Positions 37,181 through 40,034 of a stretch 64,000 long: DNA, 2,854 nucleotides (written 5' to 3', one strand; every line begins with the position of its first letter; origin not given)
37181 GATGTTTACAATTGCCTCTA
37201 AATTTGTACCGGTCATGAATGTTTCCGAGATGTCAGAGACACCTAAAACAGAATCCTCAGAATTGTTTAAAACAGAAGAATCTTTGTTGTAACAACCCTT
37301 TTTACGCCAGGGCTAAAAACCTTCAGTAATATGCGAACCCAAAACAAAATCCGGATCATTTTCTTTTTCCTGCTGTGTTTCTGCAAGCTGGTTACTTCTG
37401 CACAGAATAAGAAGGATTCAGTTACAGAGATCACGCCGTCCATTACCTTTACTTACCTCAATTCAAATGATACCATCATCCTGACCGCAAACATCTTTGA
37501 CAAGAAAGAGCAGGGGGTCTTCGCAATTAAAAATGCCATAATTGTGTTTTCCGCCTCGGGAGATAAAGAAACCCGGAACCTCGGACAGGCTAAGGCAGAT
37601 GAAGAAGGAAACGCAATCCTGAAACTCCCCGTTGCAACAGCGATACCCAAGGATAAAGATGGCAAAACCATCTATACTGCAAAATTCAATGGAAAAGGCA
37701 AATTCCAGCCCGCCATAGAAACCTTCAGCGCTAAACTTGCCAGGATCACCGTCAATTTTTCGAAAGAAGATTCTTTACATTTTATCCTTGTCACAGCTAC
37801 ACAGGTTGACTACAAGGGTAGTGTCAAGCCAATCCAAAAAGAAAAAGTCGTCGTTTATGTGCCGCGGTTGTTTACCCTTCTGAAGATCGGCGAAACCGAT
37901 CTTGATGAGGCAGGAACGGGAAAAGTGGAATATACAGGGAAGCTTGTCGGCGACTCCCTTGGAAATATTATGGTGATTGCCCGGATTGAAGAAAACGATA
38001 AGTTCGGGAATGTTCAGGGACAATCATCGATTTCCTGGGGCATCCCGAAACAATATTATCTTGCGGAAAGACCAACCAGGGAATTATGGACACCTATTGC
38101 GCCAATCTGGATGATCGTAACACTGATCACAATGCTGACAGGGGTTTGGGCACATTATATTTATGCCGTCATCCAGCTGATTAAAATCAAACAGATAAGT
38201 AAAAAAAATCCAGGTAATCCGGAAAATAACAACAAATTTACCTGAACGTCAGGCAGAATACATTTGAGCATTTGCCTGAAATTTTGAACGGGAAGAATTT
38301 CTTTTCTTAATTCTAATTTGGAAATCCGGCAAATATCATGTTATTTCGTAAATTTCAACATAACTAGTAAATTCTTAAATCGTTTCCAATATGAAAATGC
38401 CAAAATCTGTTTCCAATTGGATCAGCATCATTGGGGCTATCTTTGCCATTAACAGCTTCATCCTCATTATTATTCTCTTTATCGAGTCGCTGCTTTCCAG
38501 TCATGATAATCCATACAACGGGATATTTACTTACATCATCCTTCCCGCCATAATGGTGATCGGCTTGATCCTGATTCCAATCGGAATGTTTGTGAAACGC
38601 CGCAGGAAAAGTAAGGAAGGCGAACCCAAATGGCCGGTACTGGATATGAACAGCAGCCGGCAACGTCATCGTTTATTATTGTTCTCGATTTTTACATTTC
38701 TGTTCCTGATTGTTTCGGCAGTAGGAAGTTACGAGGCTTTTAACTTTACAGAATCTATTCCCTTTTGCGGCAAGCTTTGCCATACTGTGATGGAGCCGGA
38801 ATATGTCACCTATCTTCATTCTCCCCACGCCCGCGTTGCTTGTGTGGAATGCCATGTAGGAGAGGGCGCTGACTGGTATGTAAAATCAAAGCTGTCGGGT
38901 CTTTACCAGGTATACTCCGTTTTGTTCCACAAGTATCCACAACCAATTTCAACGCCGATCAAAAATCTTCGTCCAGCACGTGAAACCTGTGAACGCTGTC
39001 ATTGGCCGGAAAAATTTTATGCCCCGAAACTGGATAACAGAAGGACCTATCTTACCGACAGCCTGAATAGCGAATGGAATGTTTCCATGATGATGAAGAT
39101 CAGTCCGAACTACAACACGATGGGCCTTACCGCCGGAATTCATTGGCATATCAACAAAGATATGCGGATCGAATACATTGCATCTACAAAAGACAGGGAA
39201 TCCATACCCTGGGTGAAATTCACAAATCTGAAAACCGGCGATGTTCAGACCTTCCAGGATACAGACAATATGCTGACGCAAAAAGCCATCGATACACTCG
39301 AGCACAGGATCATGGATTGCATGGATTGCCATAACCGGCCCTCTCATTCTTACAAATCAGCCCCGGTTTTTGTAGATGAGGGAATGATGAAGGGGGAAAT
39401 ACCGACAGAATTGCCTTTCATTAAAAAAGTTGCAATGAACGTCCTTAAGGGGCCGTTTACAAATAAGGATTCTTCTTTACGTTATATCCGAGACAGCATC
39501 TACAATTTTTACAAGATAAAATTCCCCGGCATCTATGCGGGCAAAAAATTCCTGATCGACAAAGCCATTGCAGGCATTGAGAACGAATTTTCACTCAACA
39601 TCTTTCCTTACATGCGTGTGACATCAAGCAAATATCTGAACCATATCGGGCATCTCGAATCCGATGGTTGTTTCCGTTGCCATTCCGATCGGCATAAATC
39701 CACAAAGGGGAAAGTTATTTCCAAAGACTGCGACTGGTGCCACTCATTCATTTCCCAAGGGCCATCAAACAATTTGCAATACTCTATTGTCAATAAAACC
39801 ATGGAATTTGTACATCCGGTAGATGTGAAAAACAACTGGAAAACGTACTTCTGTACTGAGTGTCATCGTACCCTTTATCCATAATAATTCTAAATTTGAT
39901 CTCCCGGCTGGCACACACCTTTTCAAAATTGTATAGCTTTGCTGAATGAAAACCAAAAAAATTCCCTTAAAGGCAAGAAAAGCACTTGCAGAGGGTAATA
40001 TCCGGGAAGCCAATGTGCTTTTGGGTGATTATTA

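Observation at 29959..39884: Ten-gene multiheme-cytochrome / cytochrome b / NrfCD-like / beta-barrel cluster with no catalytic subunit: candidate undescribed anaerobic electron-transfer system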

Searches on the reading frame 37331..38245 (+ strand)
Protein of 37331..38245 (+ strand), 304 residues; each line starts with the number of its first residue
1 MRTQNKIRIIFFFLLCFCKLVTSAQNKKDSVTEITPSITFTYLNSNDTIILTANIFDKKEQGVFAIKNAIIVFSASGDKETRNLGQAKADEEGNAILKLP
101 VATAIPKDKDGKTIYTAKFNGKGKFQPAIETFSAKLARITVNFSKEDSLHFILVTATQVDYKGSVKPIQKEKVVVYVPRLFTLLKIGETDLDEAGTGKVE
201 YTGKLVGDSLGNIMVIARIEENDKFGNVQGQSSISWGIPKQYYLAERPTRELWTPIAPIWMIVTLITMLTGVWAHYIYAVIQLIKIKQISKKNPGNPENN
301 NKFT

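Call 3: search_protein_families(library=pfam, proteins=[window:37331-38245:+], max_evalue=0.01)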
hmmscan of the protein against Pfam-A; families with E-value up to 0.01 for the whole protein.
window:37331-38245:+ (304 aa): 0 families

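Call 4: search_protein_families(library=ncbifam, proteins=[window:37331-38245:+], max_evalue=0.01)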
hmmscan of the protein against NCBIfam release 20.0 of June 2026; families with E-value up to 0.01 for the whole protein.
window:37331-38245:+ (304 aa): 0 families

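Call 34: find_homologous_proteins(query=window:37331-38245:+)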
Query window:37331-38245:+ (304 aa): 302 proteins with E <= 0.001 among 2289 candidates; the best 120 are listed.
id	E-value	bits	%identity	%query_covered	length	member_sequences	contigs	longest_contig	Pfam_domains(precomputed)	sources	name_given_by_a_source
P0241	7.5e-185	631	94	99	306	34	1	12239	-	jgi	-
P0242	2.4e-173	593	88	96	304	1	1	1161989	-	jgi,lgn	jgi:hypothetical protein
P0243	2.4e-169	580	85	100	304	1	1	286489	-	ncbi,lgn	-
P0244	3.4e-168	577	85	100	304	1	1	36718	-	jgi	jgi:hypothetical protein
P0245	4.4e-167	573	85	100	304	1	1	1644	-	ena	-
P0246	7.6e-165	566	87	97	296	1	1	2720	-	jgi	jgi:hypothetical protein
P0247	5.2e-164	563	83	100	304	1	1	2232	-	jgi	jgi:hypothetical protein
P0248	5.7e-164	563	86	97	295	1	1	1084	-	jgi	-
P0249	1.1e-161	555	85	97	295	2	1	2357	-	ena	-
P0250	1.2e-161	555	84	93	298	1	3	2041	-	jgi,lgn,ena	-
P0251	3.2e-160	550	84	93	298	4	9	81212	-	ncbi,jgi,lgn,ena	jgi:hypothetical protein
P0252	3.7e-159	547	84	97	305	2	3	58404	-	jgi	jgi:hypothetical protein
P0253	2.5e-157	541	80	100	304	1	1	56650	-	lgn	-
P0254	1.9e-156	538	83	96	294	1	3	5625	-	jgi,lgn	jgi:hypothetical protein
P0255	4.6e-156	537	81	97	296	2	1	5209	-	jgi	-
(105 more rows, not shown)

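Call 41: predict_structure(alignment_id=A2)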
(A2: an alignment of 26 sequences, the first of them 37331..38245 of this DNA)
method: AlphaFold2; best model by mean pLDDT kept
length: 304 residues; sequences in the alignment: 26
mean_pLDDT: 80.8   pTM: 0.61
mean pLDDT of the five models: 80.8, 80.3, 79.9, 79.9, 78.5
residues with pLDDT >= 90: 125; 70-90: 110; 50-70: 43; < 50: 26
segments of 3 or more residues with pLDDT < 50: 22-29, 239-248, 299-304
pLDDT, mean of each block of 10 residues (from residue 1): 66 68 47 82 91 90 88 93 94 93 85 94 90 92 70 89 88 89 88 91 69 88 90 71 48 66 91 90 82 55 42
secondary structure, 60 per line:
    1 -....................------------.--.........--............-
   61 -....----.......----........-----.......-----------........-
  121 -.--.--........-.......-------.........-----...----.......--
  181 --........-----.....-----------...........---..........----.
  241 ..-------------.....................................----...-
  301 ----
elements in order: H2-21 E37-45 E48-59 E62-65 E70-76 E81-88 E94-100 E112-119 E128-135 E137-143 E151-159 E165-167 E172-178 E183-190 E196-200 E212-222 E226-235 H256-292

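Call 46: fold_search(model_id=the predicted structure, library=pdb)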
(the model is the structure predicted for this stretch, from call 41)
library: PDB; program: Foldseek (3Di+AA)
matches with E <= 10: 1673; with E <= 0.001: 99
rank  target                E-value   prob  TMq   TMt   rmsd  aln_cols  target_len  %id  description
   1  6xi3                  9.6e-07  1.00  0.25  0.20  14.5       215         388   17  Crystal structure of tetra-tandem repeat in extending region of large adhesion protein (released 2020-10-14)
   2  7dm0_A                2.4e-06  1.00  0.23  0.39  10.7       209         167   15  Biofilm associated protein - C region (released 2021-12-15)
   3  7zgj_A                4.3e-06  1.00  0.23  0.12  14.9       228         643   13  Trypanosoma brucei gambiense ISG65 in complex with human complement component C3 (released 2023-04-05)
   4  5mhm_B                5.1e-06  1.00  0.24  0.12  14.8       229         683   10  FXIIIa in complex with the inhibitor ZED1630 (released 2017-12-20)
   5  7q60                  7.0e-06  1.00  0.28  0.09  11.7       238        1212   14  Structure of TEV cleaved A2ML1 (A2ML1-TE) (released 2022-04-20)
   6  1f13_B                7.0e-06  1.00  0.23  0.11  13.4       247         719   12  RECOMBINANT HUMAN CELLULAR COAGULATION FACTOR XIII (released 1998-08-12)
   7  1fie_B                7.0e-06  1.00  0.23  0.11  13.6       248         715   10  RECOMBINANT HUMAN COAGULATION FACTOR XIII (released 1997-02-12)
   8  5mhl_B                8.6e-06  1.00  0.22  0.12  15.1       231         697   10  FXIIIa in complex with the inhibitor Mi0621 (released 2017-12-20)
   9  1ggu_B                9.1e-06  1.00  0.22  0.11  12.9       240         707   10  HUMAN FACTOR XIII WITH CALCIUM BOUND IN THE ION SITE (released 1999-09-16)
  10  4be6_A                1.2e-05  1.00  0.18  0.22  14.8       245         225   10  V. cholera biofilm scaffolding protein RbmA (released 2013-12-18)
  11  1ex0_B                1.2e-05  1.00  0.20  0.10  13.3       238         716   11  HUMAN FACTOR XIII, MUTANT W279F ZYMOGEN (released 2003-12-23)
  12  7q62_A                1.3e-05  1.00  0.27  0.08  15.5       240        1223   10  Structure of TEV cleaved A2ML1 dimer (A2ML1-TT dimer) (released 2022-04-20)
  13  6a8p_A                1.5e-05  1.00  0.24  0.12  12.6       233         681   11  Transglutaminase 2 mutant G224V in complex with GTP (released 2018-09-26)
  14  6tpl_A                1.7e-05  1.00  0.21  0.31  12.8       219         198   17  D0-D1 domain of Intimin (released 2021-01-13)
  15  6kzb_C                1.8e-05  1.00  0.25  0.13  13.6       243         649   11  Transglutaminase2 complexed with calcium (released 2020-12-09)
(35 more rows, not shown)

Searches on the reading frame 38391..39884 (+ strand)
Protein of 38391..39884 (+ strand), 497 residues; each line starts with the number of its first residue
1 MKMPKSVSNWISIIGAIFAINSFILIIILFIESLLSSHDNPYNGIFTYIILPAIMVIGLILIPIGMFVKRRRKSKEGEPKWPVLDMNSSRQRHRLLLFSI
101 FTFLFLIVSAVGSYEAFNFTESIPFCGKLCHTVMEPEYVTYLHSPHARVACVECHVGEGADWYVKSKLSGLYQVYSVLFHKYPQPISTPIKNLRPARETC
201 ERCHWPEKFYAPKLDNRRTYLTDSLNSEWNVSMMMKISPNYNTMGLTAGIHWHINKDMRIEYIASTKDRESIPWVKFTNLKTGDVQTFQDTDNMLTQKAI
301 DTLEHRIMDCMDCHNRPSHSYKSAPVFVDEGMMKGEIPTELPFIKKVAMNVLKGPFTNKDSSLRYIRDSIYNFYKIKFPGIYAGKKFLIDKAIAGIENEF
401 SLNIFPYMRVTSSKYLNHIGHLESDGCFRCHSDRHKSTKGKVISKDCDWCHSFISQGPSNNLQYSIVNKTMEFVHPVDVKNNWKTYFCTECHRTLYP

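Call 3: search_protein_families(library=pfam, proteins=[window:38391-39884:+], max_evalue=0.01)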
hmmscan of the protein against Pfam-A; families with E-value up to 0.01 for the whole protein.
window:38391-39884:+ (497 aa): 4 families
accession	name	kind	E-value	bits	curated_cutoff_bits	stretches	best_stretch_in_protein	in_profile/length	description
PF03264.19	Cytochrom_NNT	-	5e-07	30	24.1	1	93-183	6-100/174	NapC/NirT cytochrome c family, N-terminal region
PF14537.11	Cytochrom_c3_2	-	9.3e-06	26.5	25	1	421-493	2-65/79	Cytochrome c3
PF02085.21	Cytochrom_CIII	-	4.7e-05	24.1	22.9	0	415-494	22-84/101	Class III cytochrome C family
PF14522.11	Cytochrome_C7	-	0.00024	21.3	24.8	0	305-324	11-30/67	Cytochrome c7 and related cytochrome c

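Call 4: search_protein_families(library=ncbifam, proteins=[window:38391-39884:+], max_evalue=0.01)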
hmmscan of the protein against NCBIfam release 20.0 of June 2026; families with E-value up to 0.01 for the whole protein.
window:38391-39884:+ (497 aa): 5 families
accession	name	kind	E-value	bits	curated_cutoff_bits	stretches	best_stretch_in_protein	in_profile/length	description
TIGR03153.1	cytochr_NrfH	equivalog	3.5e-14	53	134.2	1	101-204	5-109/138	cytochrome c nitrite reductase small subunit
NF041762.1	diheme_GEGP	equivalog_domain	0.0011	18.3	300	1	423-457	25-61/359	GEGP motif-containing diheme protein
NF045996.1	MAG0920_fam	subfamily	0.0012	18.3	43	1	5-74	59-129/232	MAG0920 family protein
NF041781.1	mnquin_red_QrcA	equivalog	0.0018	17.9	180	0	134-204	103-158/174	menaquinone reductase multiheme cytochrome c subunit QrcA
NF047727.1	4hemeCytCCctA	equivalog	0.0027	17.8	180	1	421-492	34-104/109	tetraheme c-type cytochrome CctA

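Call 7: find_homologous_proteins(query=window:38391-39884:+)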
Query window:38391-39884:+ (497 aa): 7993 proteins with E <= 0.001 among 8000 candidates; the best 120 are listed.
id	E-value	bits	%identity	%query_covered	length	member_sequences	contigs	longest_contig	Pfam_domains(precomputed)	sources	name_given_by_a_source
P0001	0.0e+0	1114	93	100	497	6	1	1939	PF14537.12,PF03264.20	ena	-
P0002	0.0e+0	1051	86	100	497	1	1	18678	PF03264.20,PF02085.22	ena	-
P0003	0.0e+0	1049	87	100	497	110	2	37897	PF14537.12,PF03264.20,PF02085.22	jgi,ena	-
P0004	0.0e+0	1045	85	100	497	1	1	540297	PF03264.20,PF02085.22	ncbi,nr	ncbi:MAG: NapC/NirT family cytochrome c [Bacteroidetes bacterium]|nr:NapC/NirT family cytochrome c [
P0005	0.0e+0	1043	85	100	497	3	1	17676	PF03264.20,PF02085.22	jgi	jgi:hypothetical protein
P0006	0.0e+0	1036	86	100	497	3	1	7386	PF14537.12,PF03264.20,PF02085.22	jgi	jgi:hypothetical protein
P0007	0.0e+0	1029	85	100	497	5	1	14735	PF14537.12,PF03264.20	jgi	jgi:nitrate/TMAO reductase-like tetraheme cytochrome c subunit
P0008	0.0e+0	1017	84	100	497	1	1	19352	PF14537.12,PF03264.20,PF02085.22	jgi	jgi:hypothetical protein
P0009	2.1e-296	1002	82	100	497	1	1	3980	PF14537.12,PF03264.20,PF02085.22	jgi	jgi:hypothetical protein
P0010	2.4e-295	998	82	100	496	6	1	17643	PF03264.20,PF02085.22,PF14522.12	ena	-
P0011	5.0e-277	938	77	100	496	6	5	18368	PF14537.12,PF03264.20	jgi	-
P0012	3.6e-276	935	76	100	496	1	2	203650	PF14537.12,PF03264.20,PF02085.22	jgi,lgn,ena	-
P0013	1.6e-275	933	76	100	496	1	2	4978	PF14537.12,PF03264.20,PF02085.22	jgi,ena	-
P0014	6.7e-273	924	76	100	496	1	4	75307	PF14537.12,PF03264.20,PF02085.22,PF14522.12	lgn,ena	-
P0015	8.3e-273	924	77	100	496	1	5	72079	PF14537.12,PF03264.20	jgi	-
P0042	3.0e-261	886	74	100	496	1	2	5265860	PF14537.12,PF03264.20,PF14522.12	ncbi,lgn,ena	-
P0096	1.5e-220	751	62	100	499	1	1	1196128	PF14537.12,PF03264.20,PF02085.22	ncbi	ncbi:MAG: cytochrome c3 family protein [Bacteroidales bacterium]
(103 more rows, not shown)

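Call 8: find_encoding_contigs(protein=P0042, flank=10000, max_places=3)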
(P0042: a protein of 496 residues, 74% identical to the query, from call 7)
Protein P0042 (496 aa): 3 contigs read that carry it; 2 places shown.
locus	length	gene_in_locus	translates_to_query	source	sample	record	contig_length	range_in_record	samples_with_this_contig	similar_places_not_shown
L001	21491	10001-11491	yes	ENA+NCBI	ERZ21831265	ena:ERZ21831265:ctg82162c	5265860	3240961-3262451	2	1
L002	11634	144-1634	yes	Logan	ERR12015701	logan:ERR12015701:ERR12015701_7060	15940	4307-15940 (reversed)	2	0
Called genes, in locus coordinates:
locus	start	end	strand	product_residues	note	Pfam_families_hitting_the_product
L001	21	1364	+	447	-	PF13589:HATPase_c_3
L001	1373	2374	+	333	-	PF20553:Methyltransf_35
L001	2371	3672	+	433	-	PF00145:DNA_methylase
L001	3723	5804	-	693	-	-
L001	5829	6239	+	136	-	-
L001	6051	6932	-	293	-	PF00037:Fer4 (faint), PF12837:Fer4_6 (faint), PF12838:Fer4_7 (weak), PF13183:Fer4_8 (faint), PF13187:Fer4_9 (weak), PF13237:Fer4_10 (weak), PF13484:Fer4_16 (faint), PF00881:Nitroreductase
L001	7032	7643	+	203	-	-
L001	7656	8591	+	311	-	PF02463:SMC_N (faint), PF13175:AAA_15 (faint), PF00005:ABC_tran, PF13304:AAA_21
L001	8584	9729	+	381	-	PF12698:ABC2_membrane_3, PF01061:ABC2_membrane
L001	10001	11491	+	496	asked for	PF03264:Cytochrom_NNT, PF14522:Cytochrome_C7 (faint), PF14537:Cytochrom_c3_2 (faint)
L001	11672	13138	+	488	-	PF00478:IMPDH, PF03060:NMO (faint), PF00571:CBS, PF01070:FMN_dh (weak)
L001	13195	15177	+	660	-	PF13616:Rotamase_3, PF00639:Rotamase, PF13145:Rotamase_2 (weak), PF13616:Rotamase_3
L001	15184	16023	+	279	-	-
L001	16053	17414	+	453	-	PF13624:SurA_N_3 (faint), PF09312:SurA_N (weak), PF13145:Rotamase_2, PF00639:Rotamase, PF13616:Rotamase_3, PF00639:Rotamase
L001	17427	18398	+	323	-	PF00493:MCM (faint), PF20030:bpMoxR, PF00004:AAA (weak), PF07726:AAA_3, PF07728:AAA_5, PF17863:AAA_lid_2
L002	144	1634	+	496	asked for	PF03264:Cytochrom_NNT, PF14522:Cytochrome_C7 (faint), PF14537:Cytochrom_c3_2 (faint)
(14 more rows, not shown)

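Call 9: find_encoding_contigs(protein=P0096, flank=10000, max_places=2)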
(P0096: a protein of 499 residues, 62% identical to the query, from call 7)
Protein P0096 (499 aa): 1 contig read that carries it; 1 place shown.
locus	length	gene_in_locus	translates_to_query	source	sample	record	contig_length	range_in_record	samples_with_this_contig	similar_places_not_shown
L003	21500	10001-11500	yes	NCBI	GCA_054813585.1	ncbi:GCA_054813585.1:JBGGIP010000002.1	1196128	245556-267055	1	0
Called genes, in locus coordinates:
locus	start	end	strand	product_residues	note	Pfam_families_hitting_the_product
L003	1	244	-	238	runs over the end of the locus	PF08713:DNA_alkylation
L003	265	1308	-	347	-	PF21088:MS_channel_1st, PF00924:MS_channel_2nd, PF21082:MS_channel_3rd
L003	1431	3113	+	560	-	PF07837:FTCD_N, PF02971:FTCD, PF04961:FTCD_C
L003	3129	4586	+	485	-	PF00206:Lyase_1, PF10415:FumaraseC_C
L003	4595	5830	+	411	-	PF00350:Dynamin_N (faint), PF01926:MMR_HSR1, PF02421:FeoB_N (weak), PF18128:HydF_dimer, PF18133:HydF_tetramer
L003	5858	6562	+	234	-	PF00106:adh_short, PF08659:KR, PF13561:adh_short_C2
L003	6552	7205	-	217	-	PF01545:Cation_efflux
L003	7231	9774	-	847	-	PF00690:Cation_ATPase_N, PF00122:E1-E2_ATPase, PF08282:Hydrolase_3 (faint), PF00702:Hydrolase, PF13246:Cation_ATPase, PF00689:Cation_ATPase_C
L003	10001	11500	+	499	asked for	PF03264:Cytochrom_NNT, PF02085:Cytochrom_CIII (faint), PF14537:Cytochrom_c3_2 (faint)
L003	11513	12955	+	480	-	PF01370:Epimerase (weak), PF05368:NmrA, PF13460:NAD_binding_10, PF11066:DUF2867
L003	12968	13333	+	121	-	-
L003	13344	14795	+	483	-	PF00149:Metallophos, PF02872:5_nucleotid_C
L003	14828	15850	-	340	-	-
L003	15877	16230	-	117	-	-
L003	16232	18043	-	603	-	PF18962:Por_Secre_tail (weak)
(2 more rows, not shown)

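Call 11: find_encoding_contigs(protein=P0004, flank=10000, max_places=2)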
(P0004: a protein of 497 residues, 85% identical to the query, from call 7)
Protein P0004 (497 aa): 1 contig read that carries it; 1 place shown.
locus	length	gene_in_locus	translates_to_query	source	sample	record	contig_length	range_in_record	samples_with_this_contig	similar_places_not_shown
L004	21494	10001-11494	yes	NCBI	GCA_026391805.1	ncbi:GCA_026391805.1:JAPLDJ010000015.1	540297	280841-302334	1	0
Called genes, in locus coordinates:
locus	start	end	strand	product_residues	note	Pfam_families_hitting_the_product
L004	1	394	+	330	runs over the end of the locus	PF01118:Semialdhyde_dh, PF02774:Semialdhyde_dhC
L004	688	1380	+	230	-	PF00027:cNMP_binding, PF13545:HTH_Crp_2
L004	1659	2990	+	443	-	PF22113:Mtrc-MtrF_II-IV_dom (faint), PF02335:Cytochrom_C552 (faint)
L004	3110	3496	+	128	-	-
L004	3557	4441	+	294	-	PF19089:DUF5777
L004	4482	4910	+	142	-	PF00034:Cytochrom_C, PF13442:Cytochrome_CBB3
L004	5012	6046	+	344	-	PF02085:Cytochrom_CIII (faint), PF09699:Paired_CXXCH_1 (faint), PF14522:Cytochrome_C7 (faint), PF14537:Cytochrom_c3_2 (weak), PF22113:Mtrc-MtrF_II-IV_dom (weak)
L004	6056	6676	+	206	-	PF01292:Ni_hydr_CYTB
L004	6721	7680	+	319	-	PF13183:Fer4_8 (faint), PF00037:Fer4 (faint), PF13247:Fer4_11, PF12838:Fer4_7 (weak), PF12797:Fer4_2 (weak), PF12837:Fer4_6 (weak), PF13237:Fer4_10 (weak), PF13247:Fer4_11 (weak), +1 more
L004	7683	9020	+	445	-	PF03916:NrfD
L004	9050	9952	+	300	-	-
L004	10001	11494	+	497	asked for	PF03264:Cytochrom_NNT (weak), PF02085:Cytochrom_CIII (faint)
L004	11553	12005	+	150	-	PF01687:Flavokinase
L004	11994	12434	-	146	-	PF14109:GldH_lipo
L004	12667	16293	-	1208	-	PF00672:HAMP (weak), PF00512:HisKA, PF02518:HATPase_c, PF14501:HATPase_c_5 (faint)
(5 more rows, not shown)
